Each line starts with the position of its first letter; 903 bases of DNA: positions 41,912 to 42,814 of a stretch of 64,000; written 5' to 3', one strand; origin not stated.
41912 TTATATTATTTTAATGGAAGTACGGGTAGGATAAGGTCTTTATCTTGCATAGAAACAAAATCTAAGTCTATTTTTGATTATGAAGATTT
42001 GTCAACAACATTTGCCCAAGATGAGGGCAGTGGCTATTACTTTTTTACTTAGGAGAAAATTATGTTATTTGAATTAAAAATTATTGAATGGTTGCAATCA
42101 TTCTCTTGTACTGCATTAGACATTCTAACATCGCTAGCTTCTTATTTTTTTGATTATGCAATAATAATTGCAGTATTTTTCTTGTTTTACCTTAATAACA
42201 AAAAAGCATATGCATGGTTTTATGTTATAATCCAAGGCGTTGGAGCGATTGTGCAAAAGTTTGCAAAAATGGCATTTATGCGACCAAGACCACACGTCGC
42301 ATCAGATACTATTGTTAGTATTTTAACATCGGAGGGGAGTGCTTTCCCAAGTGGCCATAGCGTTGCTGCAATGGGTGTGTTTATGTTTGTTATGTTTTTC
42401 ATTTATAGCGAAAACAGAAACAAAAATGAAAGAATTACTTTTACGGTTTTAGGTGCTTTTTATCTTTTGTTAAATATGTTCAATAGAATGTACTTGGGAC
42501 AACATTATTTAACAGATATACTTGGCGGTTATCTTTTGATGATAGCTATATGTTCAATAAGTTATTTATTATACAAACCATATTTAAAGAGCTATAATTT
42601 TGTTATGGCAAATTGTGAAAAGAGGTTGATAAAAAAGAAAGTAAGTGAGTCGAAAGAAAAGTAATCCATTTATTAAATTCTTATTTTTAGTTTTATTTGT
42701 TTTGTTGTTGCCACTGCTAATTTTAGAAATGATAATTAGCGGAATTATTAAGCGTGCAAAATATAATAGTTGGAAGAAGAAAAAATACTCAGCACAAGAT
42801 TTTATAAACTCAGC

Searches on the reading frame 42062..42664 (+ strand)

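Call 61: search_protein_families(library=pfam, proteins=[window:42062-42664:+], max_evalue=0.001)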
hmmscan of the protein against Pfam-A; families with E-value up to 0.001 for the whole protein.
window:42062-42664:+ (200 aa): 3 families
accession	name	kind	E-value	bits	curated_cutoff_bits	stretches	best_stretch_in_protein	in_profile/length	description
PF01569.27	PAP2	-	2e-21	76.5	27.2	1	51-171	2-125/130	PAP2 superfamily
PF14378.12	PAP2_3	-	4.4e-10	40.1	27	1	17-164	26-188/190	PAP2 superfamily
PF14360.12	PAP2_C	-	0.0005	21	27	1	97-166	8-71/74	PAP2 superfamily C-terminal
